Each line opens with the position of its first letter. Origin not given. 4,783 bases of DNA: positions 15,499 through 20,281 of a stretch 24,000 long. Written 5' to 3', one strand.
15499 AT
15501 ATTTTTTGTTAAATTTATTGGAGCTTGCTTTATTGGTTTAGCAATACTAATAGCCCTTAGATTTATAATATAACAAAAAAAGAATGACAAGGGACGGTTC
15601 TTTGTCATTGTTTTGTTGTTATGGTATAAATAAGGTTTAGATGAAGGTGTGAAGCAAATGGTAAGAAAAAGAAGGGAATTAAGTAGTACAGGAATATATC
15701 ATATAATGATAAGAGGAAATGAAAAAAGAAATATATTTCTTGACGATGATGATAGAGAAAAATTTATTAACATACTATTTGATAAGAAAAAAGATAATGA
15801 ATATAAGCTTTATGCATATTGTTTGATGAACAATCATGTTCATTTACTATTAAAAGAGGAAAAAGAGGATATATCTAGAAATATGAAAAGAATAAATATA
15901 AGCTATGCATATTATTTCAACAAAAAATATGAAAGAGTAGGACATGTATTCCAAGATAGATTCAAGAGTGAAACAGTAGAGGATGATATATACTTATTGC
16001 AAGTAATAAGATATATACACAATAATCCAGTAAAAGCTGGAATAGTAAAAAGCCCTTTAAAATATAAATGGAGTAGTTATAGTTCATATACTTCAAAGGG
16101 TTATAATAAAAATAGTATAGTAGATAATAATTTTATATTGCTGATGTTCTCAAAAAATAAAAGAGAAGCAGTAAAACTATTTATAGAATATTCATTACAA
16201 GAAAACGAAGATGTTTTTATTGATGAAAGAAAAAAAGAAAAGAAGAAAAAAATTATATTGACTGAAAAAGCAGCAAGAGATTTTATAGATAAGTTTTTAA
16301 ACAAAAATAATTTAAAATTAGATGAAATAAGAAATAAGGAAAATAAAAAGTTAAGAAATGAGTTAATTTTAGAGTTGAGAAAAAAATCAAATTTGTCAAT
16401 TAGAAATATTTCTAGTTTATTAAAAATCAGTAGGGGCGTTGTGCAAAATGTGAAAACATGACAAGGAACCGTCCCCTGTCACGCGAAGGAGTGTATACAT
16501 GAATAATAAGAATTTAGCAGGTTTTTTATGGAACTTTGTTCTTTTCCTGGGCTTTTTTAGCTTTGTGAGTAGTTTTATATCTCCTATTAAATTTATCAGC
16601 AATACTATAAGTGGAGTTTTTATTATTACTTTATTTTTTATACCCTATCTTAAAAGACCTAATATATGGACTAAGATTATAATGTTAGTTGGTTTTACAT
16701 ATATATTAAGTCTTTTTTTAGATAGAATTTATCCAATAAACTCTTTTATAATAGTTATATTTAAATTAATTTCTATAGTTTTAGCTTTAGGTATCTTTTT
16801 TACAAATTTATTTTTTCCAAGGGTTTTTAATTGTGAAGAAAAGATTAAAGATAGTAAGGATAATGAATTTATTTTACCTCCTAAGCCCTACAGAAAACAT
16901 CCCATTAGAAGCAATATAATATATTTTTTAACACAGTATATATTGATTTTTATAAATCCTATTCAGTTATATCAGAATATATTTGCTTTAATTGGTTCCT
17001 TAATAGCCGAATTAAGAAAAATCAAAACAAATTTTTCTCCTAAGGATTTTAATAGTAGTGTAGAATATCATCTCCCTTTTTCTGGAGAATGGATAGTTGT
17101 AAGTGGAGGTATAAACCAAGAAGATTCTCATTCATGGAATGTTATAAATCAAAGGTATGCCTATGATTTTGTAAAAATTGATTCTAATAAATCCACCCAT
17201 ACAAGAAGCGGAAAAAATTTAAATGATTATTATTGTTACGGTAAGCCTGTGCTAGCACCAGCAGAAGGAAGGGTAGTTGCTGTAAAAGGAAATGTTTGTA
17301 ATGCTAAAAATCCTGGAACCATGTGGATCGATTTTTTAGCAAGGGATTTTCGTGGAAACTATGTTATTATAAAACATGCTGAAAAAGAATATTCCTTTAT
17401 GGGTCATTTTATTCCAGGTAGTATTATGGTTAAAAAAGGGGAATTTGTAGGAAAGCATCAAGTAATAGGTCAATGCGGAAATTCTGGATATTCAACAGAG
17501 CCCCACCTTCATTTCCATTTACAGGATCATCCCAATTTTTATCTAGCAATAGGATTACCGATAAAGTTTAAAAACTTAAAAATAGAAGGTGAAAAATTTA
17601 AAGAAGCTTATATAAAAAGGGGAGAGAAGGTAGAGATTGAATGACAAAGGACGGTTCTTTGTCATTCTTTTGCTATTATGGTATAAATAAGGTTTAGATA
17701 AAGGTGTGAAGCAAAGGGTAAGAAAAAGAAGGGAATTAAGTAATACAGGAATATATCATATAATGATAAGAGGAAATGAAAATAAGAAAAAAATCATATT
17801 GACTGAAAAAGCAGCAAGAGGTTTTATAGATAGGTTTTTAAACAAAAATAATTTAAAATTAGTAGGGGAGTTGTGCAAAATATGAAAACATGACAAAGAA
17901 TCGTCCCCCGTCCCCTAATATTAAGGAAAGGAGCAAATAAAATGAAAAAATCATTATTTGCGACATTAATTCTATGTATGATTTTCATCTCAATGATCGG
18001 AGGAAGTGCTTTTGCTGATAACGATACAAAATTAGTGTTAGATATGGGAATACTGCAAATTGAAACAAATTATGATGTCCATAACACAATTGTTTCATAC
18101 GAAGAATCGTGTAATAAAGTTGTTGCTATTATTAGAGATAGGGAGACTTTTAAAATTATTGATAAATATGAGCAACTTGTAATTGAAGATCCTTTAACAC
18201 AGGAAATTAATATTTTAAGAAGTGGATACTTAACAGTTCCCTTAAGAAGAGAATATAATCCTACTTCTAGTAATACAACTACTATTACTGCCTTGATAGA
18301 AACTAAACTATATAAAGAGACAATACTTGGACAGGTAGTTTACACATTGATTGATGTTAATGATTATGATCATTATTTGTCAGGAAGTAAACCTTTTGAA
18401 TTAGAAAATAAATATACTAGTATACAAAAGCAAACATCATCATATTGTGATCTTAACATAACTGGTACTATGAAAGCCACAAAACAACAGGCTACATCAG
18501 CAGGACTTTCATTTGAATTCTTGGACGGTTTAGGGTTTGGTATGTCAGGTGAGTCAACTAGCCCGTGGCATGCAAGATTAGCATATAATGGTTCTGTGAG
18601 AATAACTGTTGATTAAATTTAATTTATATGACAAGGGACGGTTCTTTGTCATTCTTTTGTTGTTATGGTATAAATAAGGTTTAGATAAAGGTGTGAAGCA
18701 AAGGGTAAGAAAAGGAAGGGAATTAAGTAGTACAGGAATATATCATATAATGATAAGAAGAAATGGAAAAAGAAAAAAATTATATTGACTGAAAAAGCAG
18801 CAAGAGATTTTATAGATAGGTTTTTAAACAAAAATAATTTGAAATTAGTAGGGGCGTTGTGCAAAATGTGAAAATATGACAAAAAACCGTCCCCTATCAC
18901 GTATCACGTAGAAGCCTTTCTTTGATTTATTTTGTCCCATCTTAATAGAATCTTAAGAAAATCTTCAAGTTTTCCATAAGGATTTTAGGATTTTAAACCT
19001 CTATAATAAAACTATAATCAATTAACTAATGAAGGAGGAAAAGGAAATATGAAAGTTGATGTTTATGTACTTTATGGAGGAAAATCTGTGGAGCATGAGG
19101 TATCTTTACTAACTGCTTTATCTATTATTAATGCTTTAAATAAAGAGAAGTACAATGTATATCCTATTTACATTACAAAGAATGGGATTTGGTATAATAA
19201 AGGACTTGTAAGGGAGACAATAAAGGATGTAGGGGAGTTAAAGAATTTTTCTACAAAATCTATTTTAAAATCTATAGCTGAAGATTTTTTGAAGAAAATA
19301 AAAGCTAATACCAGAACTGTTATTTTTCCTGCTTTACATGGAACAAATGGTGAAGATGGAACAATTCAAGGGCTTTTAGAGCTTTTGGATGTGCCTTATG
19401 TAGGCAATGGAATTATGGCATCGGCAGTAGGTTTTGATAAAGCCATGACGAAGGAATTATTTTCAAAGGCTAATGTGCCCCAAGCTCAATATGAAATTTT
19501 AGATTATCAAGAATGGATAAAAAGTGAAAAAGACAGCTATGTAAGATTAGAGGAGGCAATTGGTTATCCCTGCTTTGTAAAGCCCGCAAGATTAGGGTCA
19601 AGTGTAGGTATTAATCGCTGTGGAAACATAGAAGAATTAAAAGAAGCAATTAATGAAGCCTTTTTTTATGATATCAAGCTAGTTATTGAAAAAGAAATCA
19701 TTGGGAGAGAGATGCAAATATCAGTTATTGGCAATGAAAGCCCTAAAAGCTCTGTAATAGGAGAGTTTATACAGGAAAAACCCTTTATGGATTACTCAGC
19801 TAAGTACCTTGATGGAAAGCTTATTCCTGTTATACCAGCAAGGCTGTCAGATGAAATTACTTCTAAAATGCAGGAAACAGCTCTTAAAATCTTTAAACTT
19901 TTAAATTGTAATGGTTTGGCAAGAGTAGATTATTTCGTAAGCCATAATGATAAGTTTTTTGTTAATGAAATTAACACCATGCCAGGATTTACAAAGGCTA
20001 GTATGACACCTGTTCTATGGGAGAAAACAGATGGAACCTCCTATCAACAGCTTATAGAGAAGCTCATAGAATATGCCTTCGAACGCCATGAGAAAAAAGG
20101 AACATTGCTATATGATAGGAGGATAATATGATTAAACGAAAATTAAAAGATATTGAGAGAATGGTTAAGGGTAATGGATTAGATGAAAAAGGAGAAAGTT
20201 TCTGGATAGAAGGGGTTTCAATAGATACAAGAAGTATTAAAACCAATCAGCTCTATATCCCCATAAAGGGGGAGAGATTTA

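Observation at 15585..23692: One autonomous Y1 (IS200/RayT-like) element and three mini-elements with identical deletion junctions: an actively propagated MITE-like family, four copies in 8 kb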

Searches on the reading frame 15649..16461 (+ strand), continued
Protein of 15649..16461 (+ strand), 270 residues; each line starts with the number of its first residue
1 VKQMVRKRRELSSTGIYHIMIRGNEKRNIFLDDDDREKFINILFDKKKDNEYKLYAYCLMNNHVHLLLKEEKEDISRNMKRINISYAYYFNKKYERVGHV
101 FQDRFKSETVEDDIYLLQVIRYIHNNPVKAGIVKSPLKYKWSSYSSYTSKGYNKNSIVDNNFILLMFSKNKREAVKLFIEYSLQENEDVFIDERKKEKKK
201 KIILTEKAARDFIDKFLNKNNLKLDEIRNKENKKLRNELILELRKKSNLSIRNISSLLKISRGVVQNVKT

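Call 62: find_encoding_contigs(protein=P0007, flank=10000, max_places=4)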
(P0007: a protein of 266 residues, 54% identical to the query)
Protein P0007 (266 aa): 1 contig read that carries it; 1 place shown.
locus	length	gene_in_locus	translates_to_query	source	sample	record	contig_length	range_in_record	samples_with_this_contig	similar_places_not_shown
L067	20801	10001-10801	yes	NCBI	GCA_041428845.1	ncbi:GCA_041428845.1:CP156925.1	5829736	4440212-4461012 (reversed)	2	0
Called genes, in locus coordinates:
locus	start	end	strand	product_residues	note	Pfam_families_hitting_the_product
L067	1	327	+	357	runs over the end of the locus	PF01435:Peptidase_M48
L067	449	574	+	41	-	-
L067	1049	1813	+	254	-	PF00497:SBP_bac_3, PF10613:Lig_chan-Glu_bd (weak), PF12974:Phosphonate-bd (weak)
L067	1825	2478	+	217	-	PF00528:BPD_transp_1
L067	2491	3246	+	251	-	PF00005:ABC_tran, PF02463:SMC_N (weak), PF13304:AAA_21 (weak)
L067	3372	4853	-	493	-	PF00474:SSF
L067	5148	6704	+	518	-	PF02463:SMC_N (faint), PF00005:ABC_tran, PF13304:AAA_21 (faint), PF13555:AAA_29 (faint), PF12848:ABC_tran_Xtn, PF00005:ABC_tran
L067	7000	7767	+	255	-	PF01226:Form_Nir_trans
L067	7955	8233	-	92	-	-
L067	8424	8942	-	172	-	PF02371:Transposase_20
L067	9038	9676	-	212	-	PF01548:DEDD_Tnp_IS110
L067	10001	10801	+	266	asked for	PF01797:Y1_Tnp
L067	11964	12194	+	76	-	-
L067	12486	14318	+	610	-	PF00890:FAD_binding_2, PF01266:DAO, PF03486:HI0933_like, PF07992:Pyr_redox_2, PF02910:Succ_DH_flav_C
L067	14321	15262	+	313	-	PF13085:Fer2_3, PF13183:Fer4_8, PF13187:Fer4_9 (weak)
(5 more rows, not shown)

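Call 63: find_encoding_contigs(protein=P0003, flank=10000, max_places=4)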
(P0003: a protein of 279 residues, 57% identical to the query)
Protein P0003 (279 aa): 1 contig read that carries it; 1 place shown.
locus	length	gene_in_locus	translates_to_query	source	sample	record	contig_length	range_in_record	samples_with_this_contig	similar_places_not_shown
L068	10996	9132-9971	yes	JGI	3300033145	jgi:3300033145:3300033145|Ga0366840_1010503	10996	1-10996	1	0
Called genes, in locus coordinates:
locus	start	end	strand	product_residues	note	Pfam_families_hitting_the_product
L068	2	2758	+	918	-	?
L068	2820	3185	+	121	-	PF13366:PDDEXK_3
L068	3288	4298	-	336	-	PF13490:zf-HC2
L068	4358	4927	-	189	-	PF07638:Sigma70_ECF (weak), PF04542:Sigma70_r2, PF08281:Sigma70_r4_2, PF04545:Sigma70_r4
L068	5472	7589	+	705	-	PF07833:Cu_amine_oxidN1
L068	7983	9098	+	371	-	PF02321:OEP (faint)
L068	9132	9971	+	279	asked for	PF01797:Y1_Tnp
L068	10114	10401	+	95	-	PF04014:MazE_antitoxin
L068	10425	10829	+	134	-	PF01850:PIN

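Call 64: find_encoding_contigs(protein=P0031, flank=10000, max_places=4)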
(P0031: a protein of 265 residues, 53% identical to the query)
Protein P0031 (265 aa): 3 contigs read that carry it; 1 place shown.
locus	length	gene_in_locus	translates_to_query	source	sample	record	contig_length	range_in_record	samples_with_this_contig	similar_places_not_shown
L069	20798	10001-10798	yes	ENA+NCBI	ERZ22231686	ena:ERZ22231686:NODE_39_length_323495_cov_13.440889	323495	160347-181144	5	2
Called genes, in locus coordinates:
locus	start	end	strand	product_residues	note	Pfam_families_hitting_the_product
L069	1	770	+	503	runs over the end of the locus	PF02219:MTHFR, PF12225:DUF5981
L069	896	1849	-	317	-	-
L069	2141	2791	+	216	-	PF05050:Methyltransf_21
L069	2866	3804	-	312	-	-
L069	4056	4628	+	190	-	-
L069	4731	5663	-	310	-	PF13524:Glyco_trans_1_2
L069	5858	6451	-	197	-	PF01174:SNO, PF03575:Peptidase_S51 (weak), PF07685:GATase_3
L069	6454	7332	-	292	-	PF01680:SOR_SNZ, PF05690:ThiG (weak)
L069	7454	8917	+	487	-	PF00392:GntR, PF00155:Aminotran_1_2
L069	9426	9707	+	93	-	-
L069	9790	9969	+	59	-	-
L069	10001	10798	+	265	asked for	PF01797:Y1_Tnp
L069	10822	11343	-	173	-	PF01923:Cob_adeno_trans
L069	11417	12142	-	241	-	PF01522:Polysacc_deac_1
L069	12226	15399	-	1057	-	PF00873:ACR_tran, PF03176:MMPL (weak)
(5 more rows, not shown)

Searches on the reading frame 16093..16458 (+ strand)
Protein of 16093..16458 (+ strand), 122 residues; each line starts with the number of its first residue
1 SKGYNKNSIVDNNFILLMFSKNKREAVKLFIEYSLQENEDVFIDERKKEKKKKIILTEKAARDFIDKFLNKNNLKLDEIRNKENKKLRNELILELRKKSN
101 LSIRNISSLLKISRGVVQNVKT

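Call 42: search_protein_families(library=pfam, proteins=[window:16093-16458:+], max_evalue=10)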
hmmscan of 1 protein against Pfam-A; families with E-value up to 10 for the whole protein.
seq(122 aa): 2 families
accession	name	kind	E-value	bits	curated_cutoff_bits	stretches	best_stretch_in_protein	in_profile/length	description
PF12844.13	HTH_19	-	0.021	15.2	30.2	1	90-114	2-26/64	Helix-turn-helix domain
PF18928.5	DUF5677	-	1.9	8.9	27.1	1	9-102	37-134/166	Family of unknown function (DUF5677)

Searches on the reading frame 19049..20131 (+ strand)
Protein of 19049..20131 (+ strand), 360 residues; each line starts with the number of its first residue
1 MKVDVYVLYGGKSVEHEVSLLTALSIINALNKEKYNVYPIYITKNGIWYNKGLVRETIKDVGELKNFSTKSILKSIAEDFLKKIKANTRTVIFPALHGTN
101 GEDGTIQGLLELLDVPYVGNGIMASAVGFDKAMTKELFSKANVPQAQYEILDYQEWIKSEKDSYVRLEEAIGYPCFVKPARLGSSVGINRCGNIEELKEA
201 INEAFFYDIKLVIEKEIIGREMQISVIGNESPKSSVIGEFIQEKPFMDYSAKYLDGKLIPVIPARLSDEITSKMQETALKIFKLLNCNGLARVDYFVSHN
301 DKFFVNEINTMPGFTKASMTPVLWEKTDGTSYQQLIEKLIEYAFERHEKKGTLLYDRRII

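Call 10: search_protein_families(library=pfam, proteins=[window:19049-20131:+], max_evalue=0.001)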
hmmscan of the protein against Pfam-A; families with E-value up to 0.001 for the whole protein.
window:19049-20131:+ (360 aa): 5 families
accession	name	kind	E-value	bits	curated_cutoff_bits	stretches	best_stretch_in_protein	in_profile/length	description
PF07478.18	Dala_Dala_lig_C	-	3.6e-67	226.3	24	1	137-341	1-204/204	D-ala D-ala ligase C-terminus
PF01820.27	Dala_Dala_lig_N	-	2.3e-33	115.7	34.6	1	5-119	2-120/121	D-ala D-ala ligase N-terminus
PF02786.22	CPSase_L_D2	-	3.8e-11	43.3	19.8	1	130-310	1-178/211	Carbamoyl-phosphate synthase L chain, ATP binding domain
PF02222.28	ATP-grasp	-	2.9e-09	37.2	27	1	140-309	5-160/179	ATP-grasp domain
PF13535.11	ATP-grasp_4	-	1.1e-05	25.6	27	1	171-311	1-151/160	ATP-grasp domain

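Call 13: find_encoding_contigs(protein=window:19049-20131:+, flank=10000, max_places=6)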
Protein window:19049-20131:+ (360 aa): 1 contig read that carries it; 1 place shown.
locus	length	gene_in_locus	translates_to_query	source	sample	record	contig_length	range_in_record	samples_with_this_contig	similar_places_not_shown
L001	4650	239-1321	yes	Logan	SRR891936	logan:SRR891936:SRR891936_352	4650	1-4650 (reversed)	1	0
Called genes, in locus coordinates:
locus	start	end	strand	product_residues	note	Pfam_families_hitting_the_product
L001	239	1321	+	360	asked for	PF01820:Dala_Dala_lig_N, PF02786:CPSase_L_D2, PF02222:ATP-grasp, PF07478:Dala_Dala_lig_C, PF13535:ATP-grasp_4 (faint)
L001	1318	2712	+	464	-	PF01225:Mur_ligase, PF08245:Mur_ligase_M, PF02875:Mur_ligase_C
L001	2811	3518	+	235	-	PF00072:Response_reg, PF00486:Trans_reg_C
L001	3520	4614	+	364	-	PF00672:HAMP, PF00512:HisKA, PF02518:HATPase_c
